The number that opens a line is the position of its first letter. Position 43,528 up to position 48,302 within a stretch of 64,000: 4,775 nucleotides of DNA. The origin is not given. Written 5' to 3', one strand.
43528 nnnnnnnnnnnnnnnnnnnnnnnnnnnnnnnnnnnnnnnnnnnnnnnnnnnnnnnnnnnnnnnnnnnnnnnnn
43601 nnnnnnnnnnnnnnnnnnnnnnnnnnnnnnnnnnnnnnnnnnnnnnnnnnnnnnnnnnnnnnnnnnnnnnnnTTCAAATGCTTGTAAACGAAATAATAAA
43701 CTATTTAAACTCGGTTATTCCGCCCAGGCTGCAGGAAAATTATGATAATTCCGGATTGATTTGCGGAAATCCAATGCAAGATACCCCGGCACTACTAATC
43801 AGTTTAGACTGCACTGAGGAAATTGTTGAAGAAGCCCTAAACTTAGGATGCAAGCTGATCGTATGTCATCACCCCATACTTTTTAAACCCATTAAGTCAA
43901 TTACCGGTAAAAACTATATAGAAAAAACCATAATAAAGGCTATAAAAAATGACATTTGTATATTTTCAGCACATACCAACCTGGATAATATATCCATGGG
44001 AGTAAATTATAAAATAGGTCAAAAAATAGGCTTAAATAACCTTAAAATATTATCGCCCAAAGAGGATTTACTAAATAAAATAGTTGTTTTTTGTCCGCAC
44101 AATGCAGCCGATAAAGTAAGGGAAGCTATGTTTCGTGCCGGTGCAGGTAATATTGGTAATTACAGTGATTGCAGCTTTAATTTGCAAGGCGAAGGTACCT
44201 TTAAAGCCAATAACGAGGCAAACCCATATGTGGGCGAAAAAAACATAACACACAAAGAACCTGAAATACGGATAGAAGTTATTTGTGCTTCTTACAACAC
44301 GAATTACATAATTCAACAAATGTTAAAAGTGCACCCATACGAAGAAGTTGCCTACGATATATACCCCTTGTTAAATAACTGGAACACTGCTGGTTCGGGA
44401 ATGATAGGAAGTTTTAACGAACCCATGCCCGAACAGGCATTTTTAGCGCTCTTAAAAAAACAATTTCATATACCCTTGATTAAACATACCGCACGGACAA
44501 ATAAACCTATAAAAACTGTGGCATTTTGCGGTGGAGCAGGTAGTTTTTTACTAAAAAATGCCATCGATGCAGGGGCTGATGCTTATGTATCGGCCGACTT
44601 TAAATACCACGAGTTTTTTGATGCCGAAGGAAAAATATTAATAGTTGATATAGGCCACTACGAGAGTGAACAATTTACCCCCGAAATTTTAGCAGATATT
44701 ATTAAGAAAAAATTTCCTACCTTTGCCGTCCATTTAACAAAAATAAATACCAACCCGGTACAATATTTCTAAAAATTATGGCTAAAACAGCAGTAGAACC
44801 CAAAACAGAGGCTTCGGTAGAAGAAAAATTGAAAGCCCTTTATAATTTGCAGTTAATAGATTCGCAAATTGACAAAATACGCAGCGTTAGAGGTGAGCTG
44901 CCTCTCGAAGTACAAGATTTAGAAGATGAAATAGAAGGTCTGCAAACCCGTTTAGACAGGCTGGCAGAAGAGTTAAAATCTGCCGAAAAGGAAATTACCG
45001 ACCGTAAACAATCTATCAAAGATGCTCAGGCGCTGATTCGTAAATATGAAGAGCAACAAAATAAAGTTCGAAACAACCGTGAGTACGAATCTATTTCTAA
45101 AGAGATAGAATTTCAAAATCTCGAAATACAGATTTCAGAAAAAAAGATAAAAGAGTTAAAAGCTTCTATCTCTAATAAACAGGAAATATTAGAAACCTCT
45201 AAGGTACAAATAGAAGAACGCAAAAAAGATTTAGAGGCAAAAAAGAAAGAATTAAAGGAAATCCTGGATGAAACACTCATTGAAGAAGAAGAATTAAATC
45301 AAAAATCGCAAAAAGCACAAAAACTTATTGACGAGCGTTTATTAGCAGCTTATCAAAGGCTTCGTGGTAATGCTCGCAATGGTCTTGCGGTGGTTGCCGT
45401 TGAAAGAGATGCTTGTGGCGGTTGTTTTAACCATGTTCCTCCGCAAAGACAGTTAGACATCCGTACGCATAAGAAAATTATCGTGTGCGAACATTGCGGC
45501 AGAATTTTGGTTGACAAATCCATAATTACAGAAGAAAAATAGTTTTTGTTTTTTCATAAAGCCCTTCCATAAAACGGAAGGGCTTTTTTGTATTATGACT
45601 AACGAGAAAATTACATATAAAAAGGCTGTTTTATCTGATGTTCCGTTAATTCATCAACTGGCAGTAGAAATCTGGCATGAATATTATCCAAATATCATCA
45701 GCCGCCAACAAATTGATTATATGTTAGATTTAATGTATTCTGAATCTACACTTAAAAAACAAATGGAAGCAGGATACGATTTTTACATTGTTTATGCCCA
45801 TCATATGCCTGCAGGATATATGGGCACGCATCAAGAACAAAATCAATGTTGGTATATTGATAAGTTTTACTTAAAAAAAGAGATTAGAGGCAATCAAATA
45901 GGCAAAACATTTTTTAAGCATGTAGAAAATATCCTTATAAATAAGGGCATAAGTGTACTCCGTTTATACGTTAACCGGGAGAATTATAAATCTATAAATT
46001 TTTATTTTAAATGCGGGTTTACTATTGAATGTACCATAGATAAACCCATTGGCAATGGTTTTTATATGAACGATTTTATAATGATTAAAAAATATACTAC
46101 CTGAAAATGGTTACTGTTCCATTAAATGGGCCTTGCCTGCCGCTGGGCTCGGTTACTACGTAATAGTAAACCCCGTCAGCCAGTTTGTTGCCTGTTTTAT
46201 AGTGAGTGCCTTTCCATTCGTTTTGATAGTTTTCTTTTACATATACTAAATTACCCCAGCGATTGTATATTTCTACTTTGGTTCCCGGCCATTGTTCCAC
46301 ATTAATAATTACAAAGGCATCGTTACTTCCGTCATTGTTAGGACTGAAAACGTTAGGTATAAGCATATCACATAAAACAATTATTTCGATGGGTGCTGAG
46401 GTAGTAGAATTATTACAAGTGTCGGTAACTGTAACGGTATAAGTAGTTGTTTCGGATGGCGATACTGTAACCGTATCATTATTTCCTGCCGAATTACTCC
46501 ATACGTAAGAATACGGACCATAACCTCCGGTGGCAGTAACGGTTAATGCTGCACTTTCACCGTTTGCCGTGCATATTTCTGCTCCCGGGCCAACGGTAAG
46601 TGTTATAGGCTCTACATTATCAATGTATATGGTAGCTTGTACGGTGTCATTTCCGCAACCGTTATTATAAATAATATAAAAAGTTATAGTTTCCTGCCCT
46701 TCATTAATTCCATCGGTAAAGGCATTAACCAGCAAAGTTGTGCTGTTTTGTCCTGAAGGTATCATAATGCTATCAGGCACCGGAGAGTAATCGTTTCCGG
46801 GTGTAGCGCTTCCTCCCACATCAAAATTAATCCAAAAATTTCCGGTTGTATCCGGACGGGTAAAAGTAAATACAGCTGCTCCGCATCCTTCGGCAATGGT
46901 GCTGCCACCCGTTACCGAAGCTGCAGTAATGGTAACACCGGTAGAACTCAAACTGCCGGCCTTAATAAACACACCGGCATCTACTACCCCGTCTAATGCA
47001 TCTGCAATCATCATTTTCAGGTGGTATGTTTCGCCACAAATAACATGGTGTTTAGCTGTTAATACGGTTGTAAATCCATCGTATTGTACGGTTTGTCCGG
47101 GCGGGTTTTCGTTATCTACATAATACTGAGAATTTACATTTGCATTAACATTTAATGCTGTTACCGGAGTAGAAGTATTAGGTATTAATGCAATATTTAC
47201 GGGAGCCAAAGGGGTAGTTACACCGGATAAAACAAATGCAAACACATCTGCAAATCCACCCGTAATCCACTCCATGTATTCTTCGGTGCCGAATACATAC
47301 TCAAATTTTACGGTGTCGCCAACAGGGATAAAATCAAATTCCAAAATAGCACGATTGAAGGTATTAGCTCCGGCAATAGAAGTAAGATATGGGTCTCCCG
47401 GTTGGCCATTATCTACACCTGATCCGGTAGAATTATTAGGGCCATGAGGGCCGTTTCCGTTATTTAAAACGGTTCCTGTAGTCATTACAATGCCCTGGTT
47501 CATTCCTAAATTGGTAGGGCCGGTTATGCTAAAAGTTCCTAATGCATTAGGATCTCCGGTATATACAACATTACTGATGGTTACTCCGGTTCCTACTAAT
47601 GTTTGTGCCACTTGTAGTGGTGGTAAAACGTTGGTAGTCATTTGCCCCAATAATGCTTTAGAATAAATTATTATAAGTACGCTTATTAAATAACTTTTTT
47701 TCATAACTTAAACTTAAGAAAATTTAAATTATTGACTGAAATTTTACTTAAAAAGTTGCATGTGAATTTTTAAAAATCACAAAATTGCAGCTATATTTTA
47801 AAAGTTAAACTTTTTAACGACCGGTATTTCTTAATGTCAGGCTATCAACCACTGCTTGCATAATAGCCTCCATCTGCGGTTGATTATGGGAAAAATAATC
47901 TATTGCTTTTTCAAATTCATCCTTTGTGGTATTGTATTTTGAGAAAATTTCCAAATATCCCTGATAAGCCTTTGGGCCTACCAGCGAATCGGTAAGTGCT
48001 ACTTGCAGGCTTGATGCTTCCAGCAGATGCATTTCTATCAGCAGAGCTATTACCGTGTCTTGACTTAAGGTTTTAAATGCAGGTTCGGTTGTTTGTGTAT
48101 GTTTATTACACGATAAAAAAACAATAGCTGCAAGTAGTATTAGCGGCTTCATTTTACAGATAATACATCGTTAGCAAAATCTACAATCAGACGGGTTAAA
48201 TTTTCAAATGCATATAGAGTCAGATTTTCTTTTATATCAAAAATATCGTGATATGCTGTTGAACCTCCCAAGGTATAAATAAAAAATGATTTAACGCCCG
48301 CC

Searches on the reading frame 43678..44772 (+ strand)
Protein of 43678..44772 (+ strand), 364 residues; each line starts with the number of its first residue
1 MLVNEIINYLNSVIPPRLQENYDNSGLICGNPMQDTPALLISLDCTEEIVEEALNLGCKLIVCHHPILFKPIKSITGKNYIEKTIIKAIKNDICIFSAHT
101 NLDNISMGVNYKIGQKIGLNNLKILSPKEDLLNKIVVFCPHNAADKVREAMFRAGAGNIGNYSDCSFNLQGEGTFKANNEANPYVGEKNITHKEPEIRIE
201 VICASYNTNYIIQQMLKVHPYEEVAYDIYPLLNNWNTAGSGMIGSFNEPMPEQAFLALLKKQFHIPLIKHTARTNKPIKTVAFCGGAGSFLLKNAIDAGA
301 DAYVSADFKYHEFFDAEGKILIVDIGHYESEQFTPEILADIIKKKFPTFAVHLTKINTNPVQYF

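Call 8: search_protein_families(library=pfam, proteins=[window:43678-44772:+], max_evalue=0.001)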
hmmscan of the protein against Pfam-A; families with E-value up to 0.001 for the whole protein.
window:43678-44772:+ (364 aa): 1 family
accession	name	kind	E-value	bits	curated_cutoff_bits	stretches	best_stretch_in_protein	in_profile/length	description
PF01784.24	DUF34_NIF3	-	2.1e-74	250.8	23.4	1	1-360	1-256/256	Duf34/NIF3 (NGG1p interacting factor 3)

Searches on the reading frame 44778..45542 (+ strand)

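Call 8: search_protein_families(library=pfam, proteins=[window:44778-45542:+], max_evalue=0.001)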
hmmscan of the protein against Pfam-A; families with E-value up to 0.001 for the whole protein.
window:44778-45542:+ (254 aa): 2 families
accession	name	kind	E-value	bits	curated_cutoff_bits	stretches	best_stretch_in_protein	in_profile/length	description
PF02591.20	Zn_ribbon_9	-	3e-13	50.1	29.1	1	212-244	1-33/33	C4-type zinc ribbon domain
PF16526.10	CLZ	-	2.8e-05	24.9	26.7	1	25-76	13-64/71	C-terminal leucine zipper domain of cyclic nucleotide-gated channels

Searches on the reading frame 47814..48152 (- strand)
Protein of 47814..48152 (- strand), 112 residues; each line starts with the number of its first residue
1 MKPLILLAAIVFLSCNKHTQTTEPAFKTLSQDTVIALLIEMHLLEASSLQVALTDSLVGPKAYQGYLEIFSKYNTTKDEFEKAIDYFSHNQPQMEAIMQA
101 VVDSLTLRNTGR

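Call 26: search_protein_families(library=pfam, proteins=[window:47814-48152:-], max_evalue=0.001)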
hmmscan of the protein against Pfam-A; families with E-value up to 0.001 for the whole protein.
window:47814-48152:- (112 aa): 1 family
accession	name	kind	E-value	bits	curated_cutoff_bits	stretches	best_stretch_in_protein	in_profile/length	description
PF14129.11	DUF4296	-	1.6e-11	45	27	1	28-107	4-83/87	Domain of unknown function (DUF4296)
